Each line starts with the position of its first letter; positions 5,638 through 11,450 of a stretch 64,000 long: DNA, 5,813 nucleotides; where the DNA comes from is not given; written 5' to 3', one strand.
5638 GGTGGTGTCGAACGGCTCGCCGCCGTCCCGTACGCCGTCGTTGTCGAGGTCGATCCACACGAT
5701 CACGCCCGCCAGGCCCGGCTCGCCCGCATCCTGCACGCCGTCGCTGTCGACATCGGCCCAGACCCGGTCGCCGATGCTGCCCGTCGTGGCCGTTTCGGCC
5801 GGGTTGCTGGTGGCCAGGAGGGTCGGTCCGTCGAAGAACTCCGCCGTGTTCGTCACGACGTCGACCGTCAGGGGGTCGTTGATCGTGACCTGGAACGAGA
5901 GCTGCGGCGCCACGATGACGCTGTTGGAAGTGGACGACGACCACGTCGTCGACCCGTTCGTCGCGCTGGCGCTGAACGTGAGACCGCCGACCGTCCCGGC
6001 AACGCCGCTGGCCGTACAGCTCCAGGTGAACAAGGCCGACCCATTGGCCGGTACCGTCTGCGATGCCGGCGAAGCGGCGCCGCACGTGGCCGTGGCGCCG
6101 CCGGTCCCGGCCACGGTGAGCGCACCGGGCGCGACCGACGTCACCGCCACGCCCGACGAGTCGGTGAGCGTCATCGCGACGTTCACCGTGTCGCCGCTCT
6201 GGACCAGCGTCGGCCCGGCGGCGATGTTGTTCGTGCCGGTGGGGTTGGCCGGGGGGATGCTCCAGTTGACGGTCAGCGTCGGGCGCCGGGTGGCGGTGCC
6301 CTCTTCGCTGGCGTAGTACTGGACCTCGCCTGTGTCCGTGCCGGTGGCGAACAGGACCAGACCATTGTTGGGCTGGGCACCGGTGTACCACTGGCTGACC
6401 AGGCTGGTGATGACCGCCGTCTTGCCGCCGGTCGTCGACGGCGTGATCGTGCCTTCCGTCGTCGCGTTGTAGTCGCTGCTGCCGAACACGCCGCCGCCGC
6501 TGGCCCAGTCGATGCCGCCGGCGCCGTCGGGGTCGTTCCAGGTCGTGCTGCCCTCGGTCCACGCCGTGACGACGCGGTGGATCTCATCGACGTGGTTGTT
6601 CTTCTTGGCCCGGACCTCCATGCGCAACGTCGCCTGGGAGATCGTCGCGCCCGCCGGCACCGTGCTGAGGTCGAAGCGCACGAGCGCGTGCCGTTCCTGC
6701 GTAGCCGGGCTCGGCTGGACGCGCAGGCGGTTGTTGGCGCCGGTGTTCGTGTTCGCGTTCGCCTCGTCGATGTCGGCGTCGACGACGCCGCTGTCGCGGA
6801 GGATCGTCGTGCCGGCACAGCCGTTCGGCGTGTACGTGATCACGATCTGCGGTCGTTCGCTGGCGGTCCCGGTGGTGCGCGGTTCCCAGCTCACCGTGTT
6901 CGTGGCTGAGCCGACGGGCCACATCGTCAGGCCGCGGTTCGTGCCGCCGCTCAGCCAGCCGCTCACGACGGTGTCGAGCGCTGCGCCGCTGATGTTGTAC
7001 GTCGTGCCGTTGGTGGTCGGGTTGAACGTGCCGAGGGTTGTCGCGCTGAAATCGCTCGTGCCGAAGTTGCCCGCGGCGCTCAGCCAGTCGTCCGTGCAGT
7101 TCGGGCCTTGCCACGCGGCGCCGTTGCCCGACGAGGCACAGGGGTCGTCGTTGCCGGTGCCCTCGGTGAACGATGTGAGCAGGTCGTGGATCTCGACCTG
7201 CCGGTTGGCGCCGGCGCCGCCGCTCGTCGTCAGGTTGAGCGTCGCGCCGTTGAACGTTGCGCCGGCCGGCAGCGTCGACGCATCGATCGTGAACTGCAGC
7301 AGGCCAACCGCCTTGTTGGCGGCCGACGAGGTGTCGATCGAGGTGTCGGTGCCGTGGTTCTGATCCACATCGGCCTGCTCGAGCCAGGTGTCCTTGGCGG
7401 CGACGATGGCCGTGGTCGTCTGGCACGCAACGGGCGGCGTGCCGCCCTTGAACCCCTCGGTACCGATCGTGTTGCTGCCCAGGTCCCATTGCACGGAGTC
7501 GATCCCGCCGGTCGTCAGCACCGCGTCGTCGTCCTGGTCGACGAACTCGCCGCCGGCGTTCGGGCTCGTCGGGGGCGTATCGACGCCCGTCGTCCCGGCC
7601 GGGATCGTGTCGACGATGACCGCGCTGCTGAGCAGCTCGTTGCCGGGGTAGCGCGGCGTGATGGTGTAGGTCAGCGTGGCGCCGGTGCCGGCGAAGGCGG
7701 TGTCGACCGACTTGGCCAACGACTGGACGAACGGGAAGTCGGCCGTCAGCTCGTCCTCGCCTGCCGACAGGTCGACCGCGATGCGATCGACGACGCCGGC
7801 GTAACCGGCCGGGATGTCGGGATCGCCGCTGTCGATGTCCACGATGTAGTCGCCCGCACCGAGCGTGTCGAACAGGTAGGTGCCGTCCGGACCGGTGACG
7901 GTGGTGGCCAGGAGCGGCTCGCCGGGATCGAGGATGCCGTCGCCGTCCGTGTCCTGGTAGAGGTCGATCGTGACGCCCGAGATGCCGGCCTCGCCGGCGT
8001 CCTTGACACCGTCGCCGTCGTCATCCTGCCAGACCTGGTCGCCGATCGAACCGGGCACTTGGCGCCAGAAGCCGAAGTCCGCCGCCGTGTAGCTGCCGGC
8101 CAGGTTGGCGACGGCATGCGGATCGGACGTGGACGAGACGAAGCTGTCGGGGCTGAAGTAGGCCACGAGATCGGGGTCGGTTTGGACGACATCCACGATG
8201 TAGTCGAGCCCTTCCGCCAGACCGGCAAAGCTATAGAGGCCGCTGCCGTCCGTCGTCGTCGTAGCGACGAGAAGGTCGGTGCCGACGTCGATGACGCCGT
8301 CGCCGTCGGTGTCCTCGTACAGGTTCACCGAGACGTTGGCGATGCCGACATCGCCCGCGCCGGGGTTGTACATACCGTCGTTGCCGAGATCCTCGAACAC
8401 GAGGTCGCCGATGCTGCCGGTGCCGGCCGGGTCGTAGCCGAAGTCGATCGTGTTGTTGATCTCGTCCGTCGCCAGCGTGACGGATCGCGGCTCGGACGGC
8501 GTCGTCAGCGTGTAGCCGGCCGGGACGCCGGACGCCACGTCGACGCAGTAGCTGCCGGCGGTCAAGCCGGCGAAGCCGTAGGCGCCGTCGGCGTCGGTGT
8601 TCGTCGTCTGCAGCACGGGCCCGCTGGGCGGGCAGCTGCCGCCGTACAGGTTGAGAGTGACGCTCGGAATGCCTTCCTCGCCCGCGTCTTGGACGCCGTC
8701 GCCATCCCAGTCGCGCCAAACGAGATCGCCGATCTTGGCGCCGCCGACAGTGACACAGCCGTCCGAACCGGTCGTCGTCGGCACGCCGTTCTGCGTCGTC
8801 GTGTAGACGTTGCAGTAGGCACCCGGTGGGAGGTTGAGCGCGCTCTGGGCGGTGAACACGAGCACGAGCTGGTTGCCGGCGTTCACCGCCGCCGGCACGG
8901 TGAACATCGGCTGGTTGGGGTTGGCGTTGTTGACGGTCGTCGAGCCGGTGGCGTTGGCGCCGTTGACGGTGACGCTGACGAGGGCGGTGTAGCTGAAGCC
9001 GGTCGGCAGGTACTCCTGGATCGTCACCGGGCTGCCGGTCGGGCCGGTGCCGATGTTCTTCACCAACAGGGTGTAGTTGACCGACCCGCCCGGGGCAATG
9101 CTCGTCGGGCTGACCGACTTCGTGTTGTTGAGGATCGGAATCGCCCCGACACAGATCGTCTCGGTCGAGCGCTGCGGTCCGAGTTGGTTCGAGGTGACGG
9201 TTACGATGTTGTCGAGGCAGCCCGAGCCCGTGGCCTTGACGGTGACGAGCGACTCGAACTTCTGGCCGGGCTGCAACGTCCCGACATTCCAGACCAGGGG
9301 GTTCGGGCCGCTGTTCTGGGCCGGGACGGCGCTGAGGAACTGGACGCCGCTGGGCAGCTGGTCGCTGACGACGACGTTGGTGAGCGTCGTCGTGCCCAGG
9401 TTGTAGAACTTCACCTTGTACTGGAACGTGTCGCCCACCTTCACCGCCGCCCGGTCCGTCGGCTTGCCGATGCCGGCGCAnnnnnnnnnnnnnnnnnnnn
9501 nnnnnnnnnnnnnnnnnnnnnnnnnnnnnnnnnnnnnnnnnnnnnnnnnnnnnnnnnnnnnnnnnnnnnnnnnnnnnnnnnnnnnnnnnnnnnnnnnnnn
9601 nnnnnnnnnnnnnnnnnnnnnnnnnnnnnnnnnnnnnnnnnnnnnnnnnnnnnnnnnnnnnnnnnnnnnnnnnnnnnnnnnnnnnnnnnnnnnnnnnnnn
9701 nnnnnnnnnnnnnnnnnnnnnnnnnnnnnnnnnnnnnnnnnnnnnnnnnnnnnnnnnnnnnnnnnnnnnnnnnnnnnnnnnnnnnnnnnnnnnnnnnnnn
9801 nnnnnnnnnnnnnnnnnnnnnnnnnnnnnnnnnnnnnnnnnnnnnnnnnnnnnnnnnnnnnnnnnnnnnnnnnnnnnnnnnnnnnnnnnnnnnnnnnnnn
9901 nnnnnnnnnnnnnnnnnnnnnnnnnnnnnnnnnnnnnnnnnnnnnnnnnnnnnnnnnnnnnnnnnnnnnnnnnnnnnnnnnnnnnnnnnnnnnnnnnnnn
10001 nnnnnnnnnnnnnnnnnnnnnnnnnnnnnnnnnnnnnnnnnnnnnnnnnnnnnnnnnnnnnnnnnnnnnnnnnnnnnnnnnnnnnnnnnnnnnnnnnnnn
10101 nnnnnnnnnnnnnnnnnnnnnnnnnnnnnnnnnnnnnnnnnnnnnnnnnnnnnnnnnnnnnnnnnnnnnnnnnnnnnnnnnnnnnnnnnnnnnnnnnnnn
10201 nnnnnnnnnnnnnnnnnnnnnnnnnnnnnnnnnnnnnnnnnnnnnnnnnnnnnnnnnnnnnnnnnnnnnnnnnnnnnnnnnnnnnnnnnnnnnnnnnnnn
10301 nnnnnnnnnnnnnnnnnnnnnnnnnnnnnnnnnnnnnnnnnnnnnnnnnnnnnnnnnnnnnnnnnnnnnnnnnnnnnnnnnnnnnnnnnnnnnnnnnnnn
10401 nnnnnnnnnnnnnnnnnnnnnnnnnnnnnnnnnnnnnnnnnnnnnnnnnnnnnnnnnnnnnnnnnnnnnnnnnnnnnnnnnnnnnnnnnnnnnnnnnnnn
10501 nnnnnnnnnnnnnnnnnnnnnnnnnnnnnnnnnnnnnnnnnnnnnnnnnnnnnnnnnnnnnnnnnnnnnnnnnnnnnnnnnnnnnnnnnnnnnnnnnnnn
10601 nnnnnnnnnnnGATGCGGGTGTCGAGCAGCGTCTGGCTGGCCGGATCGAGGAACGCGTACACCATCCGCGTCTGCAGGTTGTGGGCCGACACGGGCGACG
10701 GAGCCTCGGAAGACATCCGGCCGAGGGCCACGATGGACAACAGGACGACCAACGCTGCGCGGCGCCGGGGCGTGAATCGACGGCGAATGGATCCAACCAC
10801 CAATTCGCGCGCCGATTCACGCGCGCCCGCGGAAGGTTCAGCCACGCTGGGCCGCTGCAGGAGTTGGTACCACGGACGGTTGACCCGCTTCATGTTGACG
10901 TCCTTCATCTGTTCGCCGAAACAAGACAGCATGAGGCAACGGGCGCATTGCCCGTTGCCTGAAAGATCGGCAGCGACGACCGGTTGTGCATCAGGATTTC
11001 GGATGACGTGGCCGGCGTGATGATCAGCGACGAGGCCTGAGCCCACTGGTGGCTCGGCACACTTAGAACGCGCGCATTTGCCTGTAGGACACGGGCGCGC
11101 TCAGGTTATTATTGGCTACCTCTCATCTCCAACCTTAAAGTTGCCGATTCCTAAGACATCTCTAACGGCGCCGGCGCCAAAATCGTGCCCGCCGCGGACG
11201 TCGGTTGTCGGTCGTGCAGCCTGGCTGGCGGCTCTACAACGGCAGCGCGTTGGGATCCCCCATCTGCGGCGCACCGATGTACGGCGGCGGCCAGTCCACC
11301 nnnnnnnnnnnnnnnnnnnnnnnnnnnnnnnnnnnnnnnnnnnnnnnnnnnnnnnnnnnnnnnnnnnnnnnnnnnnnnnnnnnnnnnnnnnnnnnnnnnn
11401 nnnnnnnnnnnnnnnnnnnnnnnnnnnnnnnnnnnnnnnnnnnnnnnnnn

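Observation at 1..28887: Tandem cluster of three giant co-directional secreted proteins built from shuffled modules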

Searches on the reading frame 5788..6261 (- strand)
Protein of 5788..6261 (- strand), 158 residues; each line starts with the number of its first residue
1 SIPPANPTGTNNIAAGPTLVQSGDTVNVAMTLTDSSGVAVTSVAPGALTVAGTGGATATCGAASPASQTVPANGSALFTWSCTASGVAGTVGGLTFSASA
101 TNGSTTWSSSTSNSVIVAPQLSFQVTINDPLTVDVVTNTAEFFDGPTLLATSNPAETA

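Call 24: search_protein_families(library=pfam, proteins=[window:5788-6261:-], max_evalue=1)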
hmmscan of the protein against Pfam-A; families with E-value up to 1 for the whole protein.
window:5788-6261:- (158 aa): 0 families

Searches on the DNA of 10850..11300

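Call 94: search_rna_families(source=window, start=10850, end=11300, threshold=evalue, max_evalue=1)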
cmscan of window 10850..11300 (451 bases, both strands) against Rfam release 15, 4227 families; matches with E-value up to 1: 0.
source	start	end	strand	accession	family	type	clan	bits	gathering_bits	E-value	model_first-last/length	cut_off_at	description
